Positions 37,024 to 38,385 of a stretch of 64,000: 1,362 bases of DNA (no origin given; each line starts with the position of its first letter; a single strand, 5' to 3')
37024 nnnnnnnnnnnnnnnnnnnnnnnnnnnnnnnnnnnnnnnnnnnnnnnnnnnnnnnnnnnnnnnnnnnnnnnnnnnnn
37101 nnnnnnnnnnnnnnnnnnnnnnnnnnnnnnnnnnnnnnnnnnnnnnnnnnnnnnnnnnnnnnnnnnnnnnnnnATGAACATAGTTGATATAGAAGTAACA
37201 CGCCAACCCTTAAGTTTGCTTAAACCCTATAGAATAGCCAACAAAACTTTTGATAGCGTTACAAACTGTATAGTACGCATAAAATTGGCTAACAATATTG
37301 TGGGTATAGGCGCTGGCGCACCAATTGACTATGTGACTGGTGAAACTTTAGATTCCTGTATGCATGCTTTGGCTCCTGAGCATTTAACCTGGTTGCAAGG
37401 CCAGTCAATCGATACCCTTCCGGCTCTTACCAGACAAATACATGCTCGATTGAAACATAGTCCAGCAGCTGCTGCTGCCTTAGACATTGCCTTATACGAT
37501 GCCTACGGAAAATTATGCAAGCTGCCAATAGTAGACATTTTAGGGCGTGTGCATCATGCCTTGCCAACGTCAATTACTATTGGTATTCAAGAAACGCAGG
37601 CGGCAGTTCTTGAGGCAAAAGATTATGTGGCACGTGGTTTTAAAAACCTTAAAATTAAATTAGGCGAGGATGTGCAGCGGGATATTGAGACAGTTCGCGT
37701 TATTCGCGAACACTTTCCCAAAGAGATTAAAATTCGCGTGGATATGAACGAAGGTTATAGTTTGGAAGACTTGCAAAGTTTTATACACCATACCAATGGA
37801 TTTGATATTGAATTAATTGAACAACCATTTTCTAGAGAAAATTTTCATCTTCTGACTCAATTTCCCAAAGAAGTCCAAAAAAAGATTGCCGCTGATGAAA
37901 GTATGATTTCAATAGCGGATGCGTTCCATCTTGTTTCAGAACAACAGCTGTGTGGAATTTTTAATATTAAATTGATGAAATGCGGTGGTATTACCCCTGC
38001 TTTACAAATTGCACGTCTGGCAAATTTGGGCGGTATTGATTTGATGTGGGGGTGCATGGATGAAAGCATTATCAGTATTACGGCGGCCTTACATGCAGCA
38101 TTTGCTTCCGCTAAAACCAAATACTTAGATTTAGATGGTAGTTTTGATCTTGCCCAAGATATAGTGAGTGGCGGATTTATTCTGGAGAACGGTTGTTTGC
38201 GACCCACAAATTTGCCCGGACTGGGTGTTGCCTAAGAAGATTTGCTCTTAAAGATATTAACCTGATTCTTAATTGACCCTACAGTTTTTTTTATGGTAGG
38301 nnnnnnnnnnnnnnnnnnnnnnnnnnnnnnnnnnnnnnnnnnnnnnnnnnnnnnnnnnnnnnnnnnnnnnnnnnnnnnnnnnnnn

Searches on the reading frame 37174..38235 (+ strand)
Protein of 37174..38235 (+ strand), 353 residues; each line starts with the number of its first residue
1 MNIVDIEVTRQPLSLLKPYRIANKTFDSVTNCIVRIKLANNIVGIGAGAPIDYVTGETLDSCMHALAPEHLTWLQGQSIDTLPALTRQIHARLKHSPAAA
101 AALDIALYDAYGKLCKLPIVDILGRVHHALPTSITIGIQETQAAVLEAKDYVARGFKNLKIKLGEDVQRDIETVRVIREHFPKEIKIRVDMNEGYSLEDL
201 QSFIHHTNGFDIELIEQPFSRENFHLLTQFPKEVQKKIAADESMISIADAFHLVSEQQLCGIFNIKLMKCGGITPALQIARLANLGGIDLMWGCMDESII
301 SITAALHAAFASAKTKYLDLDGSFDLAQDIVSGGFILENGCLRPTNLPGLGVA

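Call 3: search_protein_families(library=pfam, proteins=[window:37174-38235:+])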
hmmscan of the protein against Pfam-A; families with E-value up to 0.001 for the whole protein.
window:37174-38235:+ (353 aa): 2 families
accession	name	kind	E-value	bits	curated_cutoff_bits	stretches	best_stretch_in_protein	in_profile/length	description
PF13378.12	MR_MLE_C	-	1e-43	150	29.4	1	146-352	4-213/219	Enolase C-terminal domain-like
PF02746.21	MR_MLE_N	-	6e-10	39.8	22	1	10-124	7-117/117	Mandelate racemase / muconate lactonizing enzyme, N-terminal domain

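Call 4: search_protein_families(library=ncbifam, proteins=[window:37174-38235:+])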
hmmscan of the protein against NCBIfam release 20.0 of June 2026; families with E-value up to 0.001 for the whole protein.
window:37174-38235:+ (353 aa): 18 families
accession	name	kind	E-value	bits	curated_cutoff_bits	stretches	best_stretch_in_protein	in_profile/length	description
NF041118.1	A_G_epim_Thtga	equivalog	8.9e-58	196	500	1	1-339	1-336/341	L-Ala-D/L-Glu epimerase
NF042940.1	racemase_DgcA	equivalog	9.6e-46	156.5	400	1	7-343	2-315/323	N-acetyl-D-Glu racemase DgcA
TIGR02534.1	mucon_cyclo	subfamily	4.5e-45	154.3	334.95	1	6-352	4-355/368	muconate/chloromuconate family cycloisomerase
TIGR01928.1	menC_lowGC_arch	equivalog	3.6e-34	118.3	200.65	1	47-315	41-301/325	o-succinylbenzoate synthase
NF040866.1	AraD_Arch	equivalog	1.8e-25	89.7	650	1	98-352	102-359/372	arabinonate dehydratase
NF011708.0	PRK15129.1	equivalog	2.3e-24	86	343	1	17-331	15-309/321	L-Ala-D/L-Glu epimerase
NF047820.1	TalGalacDh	equivalog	7.2e-23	81.1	500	1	98-351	106-353/371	L-talarate/galactarate dehydratase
NF043002.1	HProlDhtase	equivalog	1.2e-21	77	500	1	33-352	35-352/366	cis-3-hydroxy-L-proline dehydratase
NF002739.0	PRK02714.1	equivalog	4.6e-18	65.8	259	1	126-309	104-287/320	o-succinylbenzoate synthase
TIGR01927.1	menC_gam_Gplu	equivalog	7.7e-18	64.8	130.55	1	17-313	9-283/307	o-succinylbenzoate synthase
NF040790.2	glucon_galact_dh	equivalog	2.9e-17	62.6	750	1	96-352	90-359/390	bifunctional D-gluconate/D-galactonate dehydratase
NF010624.0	PRK14017.1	equivalog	3.4e-17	62.6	311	1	48-352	30-350/382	galactonate dehydratase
NF002782.0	PRK02901.1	equivalog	6.2e-16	58.3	288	1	148-317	93-263/328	o-succinylbenzoate synthase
NF043051.1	ManoateDhtManD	equivalog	5.3e-15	55.1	550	1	173-352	194-373/403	D-mannonate dehydratase ManD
NF011654.0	PRK15072.1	subfamily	1.1e-14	54.1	430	1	174-352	196-374/404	D-galactonate dehydratase family protein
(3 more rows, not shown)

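Call 44: search_solved_structures(query=window:37174-38232:+, max_evalue=1e-20, show_alignments=1)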
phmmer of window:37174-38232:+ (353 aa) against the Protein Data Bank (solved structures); distinct sequences matched with E-value up to 1e-20: 35.
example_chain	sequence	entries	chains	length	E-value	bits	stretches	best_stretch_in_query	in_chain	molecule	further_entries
3rit_A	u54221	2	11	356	1.9e-107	362.8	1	1-352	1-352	Dipeptide epimerase | Putative chloromuconate cycloisomerase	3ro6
3jva_A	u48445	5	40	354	1.8e-56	195.2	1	2-352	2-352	Dipeptide Epimerase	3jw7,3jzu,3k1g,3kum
1jpm_A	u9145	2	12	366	3.7e-52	181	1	1-352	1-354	L-Ala-D/L-Glu Epimerase | similar to chloromuconate cycloisomerase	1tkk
2p88_A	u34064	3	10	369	3.9e-44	154.6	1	10-352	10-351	Mandelate racemase/muconate lactonizing enzyme family protein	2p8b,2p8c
3q45_A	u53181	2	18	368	8.3e-41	143.7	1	3-351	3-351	Mandelate racemase/muconate lactonizing enzyme family; possible chloromuconate cycloisomer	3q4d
3r0k_A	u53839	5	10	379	2.2e-39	139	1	3-351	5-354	Enzyme of enolase superfamily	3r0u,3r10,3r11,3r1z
2zad_A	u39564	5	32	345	4.3e-37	131.5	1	3-340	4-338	Muconate cycloisomerase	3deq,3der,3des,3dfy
3ik4_A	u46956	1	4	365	4.2e-36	128.2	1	13-352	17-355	Mandelate racemase/muconate lactonizing protein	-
3fcp_A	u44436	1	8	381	1.8e-35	126.2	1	13-352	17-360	L-Ala-D/L-Glu epimerase, a muconate lactonizing enzyme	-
3s5s_A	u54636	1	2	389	1.6e-34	123.1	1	12-342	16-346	Mandelate racemase/muconate lactonizing enzyme family protein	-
3ct2_A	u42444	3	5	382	7e-33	117.7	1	6-352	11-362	Muconate cycloisomerase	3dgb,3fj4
3u9i_A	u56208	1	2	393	6.5e-32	114.5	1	12-345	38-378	Mandelate racemase/muconate lactonizing enzyme, C-terminal domain protein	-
1wuf_A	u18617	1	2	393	1.1e-31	113.7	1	12-352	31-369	hypothetical protein lin2664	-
3iji_A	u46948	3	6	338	6.2e-30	108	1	24-352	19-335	Muconate cycloisomerase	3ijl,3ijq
1nu5_A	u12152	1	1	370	3.6e-29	105.5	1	12-310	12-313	Chloromuconate cycloisomerase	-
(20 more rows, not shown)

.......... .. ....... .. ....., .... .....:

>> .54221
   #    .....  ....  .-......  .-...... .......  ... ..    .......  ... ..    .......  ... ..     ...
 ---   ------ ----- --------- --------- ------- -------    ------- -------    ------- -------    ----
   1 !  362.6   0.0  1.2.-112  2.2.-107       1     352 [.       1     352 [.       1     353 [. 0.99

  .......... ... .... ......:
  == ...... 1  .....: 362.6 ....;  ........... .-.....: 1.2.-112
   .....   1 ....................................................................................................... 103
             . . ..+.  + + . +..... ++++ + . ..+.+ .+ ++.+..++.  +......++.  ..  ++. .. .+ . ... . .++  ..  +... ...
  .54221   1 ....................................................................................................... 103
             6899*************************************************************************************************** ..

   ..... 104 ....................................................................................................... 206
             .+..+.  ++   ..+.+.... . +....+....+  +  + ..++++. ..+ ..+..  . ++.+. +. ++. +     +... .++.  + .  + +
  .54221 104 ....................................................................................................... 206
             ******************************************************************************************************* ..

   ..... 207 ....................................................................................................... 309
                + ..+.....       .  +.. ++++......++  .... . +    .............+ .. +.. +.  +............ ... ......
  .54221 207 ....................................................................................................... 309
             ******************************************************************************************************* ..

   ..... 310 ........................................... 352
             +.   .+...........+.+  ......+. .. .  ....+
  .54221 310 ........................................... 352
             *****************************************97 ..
